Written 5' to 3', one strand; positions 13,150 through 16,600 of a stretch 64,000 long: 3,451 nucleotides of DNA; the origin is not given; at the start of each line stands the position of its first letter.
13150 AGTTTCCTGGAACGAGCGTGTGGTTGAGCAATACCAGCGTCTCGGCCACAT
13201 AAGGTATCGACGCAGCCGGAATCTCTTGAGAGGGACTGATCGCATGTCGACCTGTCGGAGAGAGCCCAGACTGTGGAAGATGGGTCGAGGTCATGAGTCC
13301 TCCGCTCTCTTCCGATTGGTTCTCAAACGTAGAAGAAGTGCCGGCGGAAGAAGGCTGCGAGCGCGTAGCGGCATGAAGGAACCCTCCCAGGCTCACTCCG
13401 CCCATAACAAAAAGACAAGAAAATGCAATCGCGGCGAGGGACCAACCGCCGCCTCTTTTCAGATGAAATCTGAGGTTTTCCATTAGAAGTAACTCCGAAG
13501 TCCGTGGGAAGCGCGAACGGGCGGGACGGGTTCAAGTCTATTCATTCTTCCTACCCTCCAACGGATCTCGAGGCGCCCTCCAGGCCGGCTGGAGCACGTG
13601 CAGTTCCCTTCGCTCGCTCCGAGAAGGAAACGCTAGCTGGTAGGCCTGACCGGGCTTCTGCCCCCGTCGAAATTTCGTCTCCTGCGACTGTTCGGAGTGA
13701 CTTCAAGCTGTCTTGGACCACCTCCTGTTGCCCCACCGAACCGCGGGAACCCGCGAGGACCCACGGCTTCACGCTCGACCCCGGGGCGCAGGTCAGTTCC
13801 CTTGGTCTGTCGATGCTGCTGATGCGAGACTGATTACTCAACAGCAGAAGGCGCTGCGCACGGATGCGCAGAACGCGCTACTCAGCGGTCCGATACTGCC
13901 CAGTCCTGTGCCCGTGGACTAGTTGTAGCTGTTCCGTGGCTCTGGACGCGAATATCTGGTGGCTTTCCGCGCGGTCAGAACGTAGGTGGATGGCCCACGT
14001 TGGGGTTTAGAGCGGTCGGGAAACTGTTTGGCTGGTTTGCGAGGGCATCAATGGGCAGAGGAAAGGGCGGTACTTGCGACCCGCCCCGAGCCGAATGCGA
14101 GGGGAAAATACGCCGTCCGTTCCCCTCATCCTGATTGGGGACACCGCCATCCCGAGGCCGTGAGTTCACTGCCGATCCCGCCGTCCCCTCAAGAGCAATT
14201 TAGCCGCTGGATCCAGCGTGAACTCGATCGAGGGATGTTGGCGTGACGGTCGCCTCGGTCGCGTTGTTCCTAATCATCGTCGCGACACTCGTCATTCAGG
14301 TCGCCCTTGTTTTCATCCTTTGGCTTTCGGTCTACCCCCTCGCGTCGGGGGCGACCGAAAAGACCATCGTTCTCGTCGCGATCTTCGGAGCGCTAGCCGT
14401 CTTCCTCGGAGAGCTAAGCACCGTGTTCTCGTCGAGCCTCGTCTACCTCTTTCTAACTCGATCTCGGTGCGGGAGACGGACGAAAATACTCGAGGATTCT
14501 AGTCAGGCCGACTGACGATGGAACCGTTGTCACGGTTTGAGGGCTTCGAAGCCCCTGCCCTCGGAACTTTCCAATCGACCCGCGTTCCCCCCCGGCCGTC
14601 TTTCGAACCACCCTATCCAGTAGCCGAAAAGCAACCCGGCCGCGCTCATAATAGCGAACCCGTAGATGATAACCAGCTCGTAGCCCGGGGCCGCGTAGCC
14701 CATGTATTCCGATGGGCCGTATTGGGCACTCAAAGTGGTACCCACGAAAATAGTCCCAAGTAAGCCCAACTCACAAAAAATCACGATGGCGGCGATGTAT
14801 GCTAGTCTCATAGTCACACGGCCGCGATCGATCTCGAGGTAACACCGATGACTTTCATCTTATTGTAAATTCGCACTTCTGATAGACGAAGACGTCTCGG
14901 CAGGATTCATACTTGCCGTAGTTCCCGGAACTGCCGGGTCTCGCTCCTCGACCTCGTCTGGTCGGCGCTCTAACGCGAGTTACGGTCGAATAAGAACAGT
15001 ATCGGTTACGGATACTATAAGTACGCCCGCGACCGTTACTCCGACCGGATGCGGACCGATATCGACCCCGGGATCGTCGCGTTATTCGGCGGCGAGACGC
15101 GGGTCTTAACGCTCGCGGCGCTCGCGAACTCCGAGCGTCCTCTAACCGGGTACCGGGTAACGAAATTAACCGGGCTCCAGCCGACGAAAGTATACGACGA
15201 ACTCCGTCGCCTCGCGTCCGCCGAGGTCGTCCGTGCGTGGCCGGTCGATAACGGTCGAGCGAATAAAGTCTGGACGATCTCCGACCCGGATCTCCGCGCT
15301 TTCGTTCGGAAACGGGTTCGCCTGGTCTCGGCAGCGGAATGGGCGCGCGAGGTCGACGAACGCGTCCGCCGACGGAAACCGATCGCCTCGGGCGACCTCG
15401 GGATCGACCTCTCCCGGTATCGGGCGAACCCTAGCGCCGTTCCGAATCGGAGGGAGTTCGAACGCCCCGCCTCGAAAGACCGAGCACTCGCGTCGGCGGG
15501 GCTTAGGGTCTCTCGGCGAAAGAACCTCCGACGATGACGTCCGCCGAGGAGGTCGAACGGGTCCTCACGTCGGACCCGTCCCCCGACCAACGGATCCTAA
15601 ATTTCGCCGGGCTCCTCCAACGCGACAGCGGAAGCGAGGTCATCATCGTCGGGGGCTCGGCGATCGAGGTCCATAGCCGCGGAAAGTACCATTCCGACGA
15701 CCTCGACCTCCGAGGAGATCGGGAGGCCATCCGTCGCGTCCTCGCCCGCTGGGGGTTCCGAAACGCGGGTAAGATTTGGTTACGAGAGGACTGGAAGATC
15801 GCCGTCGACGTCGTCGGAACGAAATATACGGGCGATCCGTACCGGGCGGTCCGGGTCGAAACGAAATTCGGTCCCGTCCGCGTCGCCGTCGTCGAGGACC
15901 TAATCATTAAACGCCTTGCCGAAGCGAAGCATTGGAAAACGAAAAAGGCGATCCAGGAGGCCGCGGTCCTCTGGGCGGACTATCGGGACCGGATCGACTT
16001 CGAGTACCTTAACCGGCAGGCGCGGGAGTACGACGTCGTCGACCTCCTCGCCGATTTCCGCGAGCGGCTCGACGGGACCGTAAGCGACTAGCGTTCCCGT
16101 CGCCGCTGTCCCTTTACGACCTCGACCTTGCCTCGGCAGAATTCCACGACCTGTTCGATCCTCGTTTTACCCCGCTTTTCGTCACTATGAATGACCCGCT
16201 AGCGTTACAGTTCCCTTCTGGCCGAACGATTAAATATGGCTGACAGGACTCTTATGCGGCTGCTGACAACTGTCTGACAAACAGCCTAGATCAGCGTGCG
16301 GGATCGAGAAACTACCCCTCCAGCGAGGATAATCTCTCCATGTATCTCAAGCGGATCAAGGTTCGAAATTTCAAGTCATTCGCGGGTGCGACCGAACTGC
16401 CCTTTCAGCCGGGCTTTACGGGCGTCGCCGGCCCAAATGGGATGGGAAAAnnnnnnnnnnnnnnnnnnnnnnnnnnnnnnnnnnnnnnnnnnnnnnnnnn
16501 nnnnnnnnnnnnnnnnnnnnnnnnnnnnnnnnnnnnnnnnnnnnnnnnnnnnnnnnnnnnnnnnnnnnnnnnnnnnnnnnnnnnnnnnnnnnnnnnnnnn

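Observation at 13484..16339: Gene-poor, compositionally atypical island between the YVTN surface-protein gene and smc, carrying a translationally coupled wHTH plus nucleotidyltransferase pair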

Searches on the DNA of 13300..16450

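Call 10: search_rna_families(source=window, start=13300, end=16450, threshold=evalue, max_evalue=1)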
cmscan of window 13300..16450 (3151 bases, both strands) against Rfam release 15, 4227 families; matches with E-value up to 1: 2.
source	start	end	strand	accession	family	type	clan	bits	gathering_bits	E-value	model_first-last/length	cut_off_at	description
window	14321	14366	+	RF03237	MIR6425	Gene; miRNA;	-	22.8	142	0.13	40-85/125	no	MIR6425 microRNA precursor family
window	14272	14323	-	RF01123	sR35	Gene; snRNA; snoRNA; CD-box;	-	16.3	60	0.82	1-57/57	no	Small nucleolar RNA sR35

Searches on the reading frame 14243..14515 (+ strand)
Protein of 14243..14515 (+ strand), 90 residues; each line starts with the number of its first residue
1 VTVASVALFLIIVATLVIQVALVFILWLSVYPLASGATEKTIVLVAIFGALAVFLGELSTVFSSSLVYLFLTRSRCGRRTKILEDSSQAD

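Call 6: search_protein_families(library=pfam, proteins=[window:14243-14515:+], max_evalue=1)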
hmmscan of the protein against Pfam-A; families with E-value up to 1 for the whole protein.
window:14243-14515:+ (90 aa): 0 families

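Call 7: search_protein_families(library=padloc, proteins=[window:14243-14515:+], max_evalue=1)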
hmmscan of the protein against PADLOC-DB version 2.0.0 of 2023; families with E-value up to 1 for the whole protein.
window:14243-14515:+ (90 aa): 0 families

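Call 8: search_protein_families(library=ncbifam, proteins=[window:14243-14515:+], max_evalue=1)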
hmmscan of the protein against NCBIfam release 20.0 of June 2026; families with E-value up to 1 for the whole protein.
window:14243-14515:+ (90 aa): 0 families

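Call 68: list_cluster_members(proteins=[window:14243-14512:+, window:14530-14817:-, window:14536-14814:-, window:13504-13830:+, window:13554-13841:-, window:13986-14243:+])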
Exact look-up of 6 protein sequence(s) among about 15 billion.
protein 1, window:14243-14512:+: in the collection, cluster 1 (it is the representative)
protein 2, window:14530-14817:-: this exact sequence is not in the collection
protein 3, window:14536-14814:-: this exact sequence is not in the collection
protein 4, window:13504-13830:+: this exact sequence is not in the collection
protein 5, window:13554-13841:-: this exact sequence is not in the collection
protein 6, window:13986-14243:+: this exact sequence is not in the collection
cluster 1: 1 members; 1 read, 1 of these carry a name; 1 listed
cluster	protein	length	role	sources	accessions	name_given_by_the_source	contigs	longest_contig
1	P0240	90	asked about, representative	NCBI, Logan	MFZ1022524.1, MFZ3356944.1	MAG: hypothetical protein WAN87_00105 [Thermoplasmata archaeon]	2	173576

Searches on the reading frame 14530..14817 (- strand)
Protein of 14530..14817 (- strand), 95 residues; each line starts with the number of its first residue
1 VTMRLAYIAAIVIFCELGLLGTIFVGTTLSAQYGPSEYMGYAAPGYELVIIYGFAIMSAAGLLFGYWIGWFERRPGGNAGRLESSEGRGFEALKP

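Call 6: search_protein_families(library=pfam, proteins=[window:14530-14817:-], max_evalue=1)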
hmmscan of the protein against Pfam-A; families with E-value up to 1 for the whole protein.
window:14530-14817:- (95 aa): 0 families

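Call 7: search_protein_families(library=padloc, proteins=[window:14530-14817:-], max_evalue=1)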
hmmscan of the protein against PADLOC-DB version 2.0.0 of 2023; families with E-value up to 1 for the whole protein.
window:14530-14817:- (95 aa): 0 families

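Call 8: search_protein_families(library=ncbifam, proteins=[window:14530-14817:-], max_evalue=1)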
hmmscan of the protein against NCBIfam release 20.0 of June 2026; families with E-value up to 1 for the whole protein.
window:14530-14817:- (95 aa): 1 family
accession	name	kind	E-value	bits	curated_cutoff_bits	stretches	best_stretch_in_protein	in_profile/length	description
NF042983.1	blaOXA-837_like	exception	0.042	13.1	575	1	46-77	229-258/301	OXA-837 family class D beta-lactamase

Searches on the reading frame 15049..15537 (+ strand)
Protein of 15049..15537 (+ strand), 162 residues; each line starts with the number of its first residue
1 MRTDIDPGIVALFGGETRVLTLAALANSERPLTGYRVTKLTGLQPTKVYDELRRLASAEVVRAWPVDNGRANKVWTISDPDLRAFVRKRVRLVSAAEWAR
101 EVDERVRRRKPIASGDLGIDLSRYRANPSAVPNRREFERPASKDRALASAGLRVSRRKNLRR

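Call 6: search_protein_families(library=pfam, proteins=[window:15049-15537:+], max_evalue=1)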
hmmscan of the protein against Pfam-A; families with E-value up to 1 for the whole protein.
window:15049-15537:+ (162 aa): 1 family
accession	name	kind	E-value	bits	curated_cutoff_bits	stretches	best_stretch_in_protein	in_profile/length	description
PF01978.25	TrmB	-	0.002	18.4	25.6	1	22-63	14-54/68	Sugar-specific transcriptional regulator TrmB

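Call 7: search_protein_families(library=padloc, proteins=[window:15049-15537:+], max_evalue=1)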
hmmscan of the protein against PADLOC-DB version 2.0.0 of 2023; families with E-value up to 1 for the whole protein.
window:15049-15537:+ (162 aa): 2 families
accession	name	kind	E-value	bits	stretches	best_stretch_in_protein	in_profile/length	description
PDLC01438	Csa3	-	4.1e-05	21.7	1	9-99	141-222/305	"CAS-I,CAS-II,CAS-III,CAS-IV,CAS-V,CAS-VI; associated_signaling"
PDLC04368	PDC-M05A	-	0.017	13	1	12-90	10-90/201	-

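Call 8: search_protein_families(library=ncbifam, proteins=[window:15049-15537:+], max_evalue=1)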
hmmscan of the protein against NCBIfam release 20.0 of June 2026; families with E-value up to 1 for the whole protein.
window:15049-15537:+ (162 aa): 1 family
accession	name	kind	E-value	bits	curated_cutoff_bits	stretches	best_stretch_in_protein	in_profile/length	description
NF011443.0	PRK14869.1-5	equivalog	0.2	10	335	1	39-102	257-320/546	putative manganese-dependent inorganic diphosphatase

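Call 18: find_homologous_proteins(query=window:15049-15534:+, max_evalue=0.001)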
Query window:15049-15534:+ (162 aa): 34 proteins with E <= 0.001 among 927 candidates.
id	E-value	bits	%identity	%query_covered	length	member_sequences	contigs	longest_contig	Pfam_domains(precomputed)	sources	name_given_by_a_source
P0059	5.6e-97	340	100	100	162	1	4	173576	-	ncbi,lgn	ncbi:MAG: hypothetical protein WAN87_00110 [Thermoplasmata archaeon]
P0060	4.4e-59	217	65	100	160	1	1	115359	-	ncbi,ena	-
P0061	1.8e-55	205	65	100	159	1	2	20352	-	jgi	jgi:hypothetical protein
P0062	7.8e-48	180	56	99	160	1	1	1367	-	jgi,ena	-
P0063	2.2e-44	169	55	98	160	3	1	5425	-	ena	-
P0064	1.6e-43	166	56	98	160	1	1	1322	-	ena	-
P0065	1.9e-43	166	54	94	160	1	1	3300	-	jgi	jgi:hypothetical protein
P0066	5.1e-43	165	57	100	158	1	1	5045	-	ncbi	-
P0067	2.6e-42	162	53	98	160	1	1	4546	-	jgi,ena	jgi:hypothetical protein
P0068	1.6e-38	150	53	100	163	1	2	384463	PF01978.26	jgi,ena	jgi:predicted transcriptional regulator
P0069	3.7e-37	146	52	98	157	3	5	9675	-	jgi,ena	jgi:hypothetical protein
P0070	1.3e-34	137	51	100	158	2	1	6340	-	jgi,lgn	-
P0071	2.4e-34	136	51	93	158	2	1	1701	-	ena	-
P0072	1.4e-33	134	52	100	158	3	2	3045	-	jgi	jgi:hypothetical protein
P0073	2.6e-32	130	50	91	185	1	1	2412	-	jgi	jgi:UDP:flavonoid glycosyltransferase YjiC (YdhE family)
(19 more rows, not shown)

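Call 23: search_solved_structures(query=A2, max_evalue=10, show_alignments=2)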
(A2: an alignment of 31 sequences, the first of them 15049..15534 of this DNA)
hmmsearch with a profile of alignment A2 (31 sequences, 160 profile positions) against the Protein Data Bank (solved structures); distinct sequences matched with E-value up to 10: 12.
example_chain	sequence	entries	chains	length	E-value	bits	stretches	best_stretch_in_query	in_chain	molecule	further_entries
6y45_A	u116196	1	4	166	0.029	17.8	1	24-80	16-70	Rrf2 family transcriptional regulator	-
2d1h_A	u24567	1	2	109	0.15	15.5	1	17-72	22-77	109aa long hypothetical transcriptional regulator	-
6hsd_A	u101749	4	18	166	0.17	15.3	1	24-80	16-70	Rrf2 family transcriptional regulator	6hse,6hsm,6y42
5n08_A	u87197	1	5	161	0.17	15.3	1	21-78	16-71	HTH-type transcriptional repressor NsrR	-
5n07_A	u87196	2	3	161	0.19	15.1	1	21-77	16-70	HTH-type transcriptional repressor NsrR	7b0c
2kko_A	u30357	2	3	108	0.26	14.7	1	17-85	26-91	POSSIBLE TRANSCRIPTIONAL REGULATORY PROTEIN (POSSIBLY ARSR-FAMILY) | Possible transcriptional regulatory arsR-family protein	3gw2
6h1c_A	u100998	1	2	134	0.45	13.9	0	47-79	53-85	Ferric uptake regulation protein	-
1mzb_A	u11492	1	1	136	0.56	13.6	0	47-78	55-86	ferric uptake regulation protein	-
6k31_A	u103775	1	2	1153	0.98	12.8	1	68-126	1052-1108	AiPEPCK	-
1uly_A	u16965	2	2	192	1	12.7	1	4-67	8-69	hypothetical protein PH1932 | hypothetical transcription regulator protein, PH1932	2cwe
1ku9_A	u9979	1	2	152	1.4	12.3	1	23-109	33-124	hypothetical protein MJ223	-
2jsc_A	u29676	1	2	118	1.4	12.3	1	42-103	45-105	Transcriptional regulator Rv1994c/MT2050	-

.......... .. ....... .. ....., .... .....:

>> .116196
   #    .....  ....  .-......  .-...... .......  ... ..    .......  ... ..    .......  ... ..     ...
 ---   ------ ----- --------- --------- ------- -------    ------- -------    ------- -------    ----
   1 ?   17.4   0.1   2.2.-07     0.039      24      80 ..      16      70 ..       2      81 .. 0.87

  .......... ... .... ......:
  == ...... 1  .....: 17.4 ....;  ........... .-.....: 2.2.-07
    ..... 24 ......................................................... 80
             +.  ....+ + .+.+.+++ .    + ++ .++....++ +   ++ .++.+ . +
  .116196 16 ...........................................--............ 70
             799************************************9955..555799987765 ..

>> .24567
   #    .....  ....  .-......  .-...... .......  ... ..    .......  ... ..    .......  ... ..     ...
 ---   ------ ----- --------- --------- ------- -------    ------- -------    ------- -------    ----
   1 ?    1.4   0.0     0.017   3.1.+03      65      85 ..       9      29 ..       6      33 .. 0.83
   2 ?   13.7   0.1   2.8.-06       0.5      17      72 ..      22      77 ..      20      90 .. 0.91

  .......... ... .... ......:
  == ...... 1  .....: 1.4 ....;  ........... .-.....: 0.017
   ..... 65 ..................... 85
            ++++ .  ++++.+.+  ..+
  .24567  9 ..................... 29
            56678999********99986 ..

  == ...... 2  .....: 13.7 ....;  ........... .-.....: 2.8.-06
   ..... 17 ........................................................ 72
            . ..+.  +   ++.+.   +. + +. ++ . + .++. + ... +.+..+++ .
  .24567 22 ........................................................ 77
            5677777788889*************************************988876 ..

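Call 40: predict_structure(alignment_id=A2)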
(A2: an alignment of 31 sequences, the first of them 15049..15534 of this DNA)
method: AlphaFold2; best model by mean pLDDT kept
length: 162 residues; sequences in the alignment: 31
mean_pLDDT: 85.6   pTM: 0.60
mean pLDDT of the five models: 85.6, 84.6, 84.5, 83.7, 83.4
residues with pLDDT >= 90: 87; 70-90: 53; 50-70: 18; < 50: 4
segments of 3 or more residues with pLDDT < 50: 159-162
pLDDT, mean of each block of 10 residues (from residue 1): 83 97 96 95 97 98 86 94 95 77 79 60 78 83 91 71 38
secondary structure, 60 per line:
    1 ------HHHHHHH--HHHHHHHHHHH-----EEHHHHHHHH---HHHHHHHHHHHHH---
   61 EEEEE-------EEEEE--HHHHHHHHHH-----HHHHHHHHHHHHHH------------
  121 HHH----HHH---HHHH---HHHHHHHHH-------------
elements in order: H7-13 H16-26 H34-41 H45-57 E61-65 E73-77 H80-89 H95-108 H134-137 H141-149

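Call 46: search_protein_families(library=pfam, alignment_id=A2, max_evalue=0.1)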
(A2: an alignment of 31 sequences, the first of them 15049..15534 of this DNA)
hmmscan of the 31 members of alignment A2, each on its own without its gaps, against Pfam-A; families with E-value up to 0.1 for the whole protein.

A. member 1, window:15049-15534:+ (162 aa): 1 family
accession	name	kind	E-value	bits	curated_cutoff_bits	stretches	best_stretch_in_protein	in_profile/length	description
PF01978.25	TrmB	-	0.002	18.4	25.6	1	22-63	14-54/68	Sugar-specific transcriptional regulator TrmB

B. families by the number of members that match (of 31 scanned): 21 families
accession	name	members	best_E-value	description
PF01978.25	TrmB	19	6.3e-07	Sugar-specific transcriptional regulator TrmB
PF13545.12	HTH_Crp_2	8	0.00087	Crp-like helix-turn-helix domain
PF09339.16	HTH_IclR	5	0.0024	IclR helix-turn-helix domain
PF12802.13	MarR_2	5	0.0075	MarR family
PF01022.26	HTH_5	3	0.0004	Bacterial regulatory protein, arsR family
PF22194.2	F-93_WHD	2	0.00087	F-93, winged-helix domain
PF12840.13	HTH_20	2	0.064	Helix-turn-helix domain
PF22210.2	VP17_central_barrel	1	0.0086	Large MCP VP17 central beta-barrel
PF08279.18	HTH_11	1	0.013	HTH domain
PF21476.4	PF0610-like_N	1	0.013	PF0610-like, N-terminal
PF19575.5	HTH_58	1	0.017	Helix-turn-helix domain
PF19809.4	DUF6292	1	0.023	Family of unknown function (DUF6292)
PF08222.17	HTH_CodY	1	0.026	CodY helix-turn-helix domain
PF19187.6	HTH_PafC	1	0.038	PafC helix-turn-helix domain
PF22798.2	DUF5817_CT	1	0.039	DUF5817, C-terminal domain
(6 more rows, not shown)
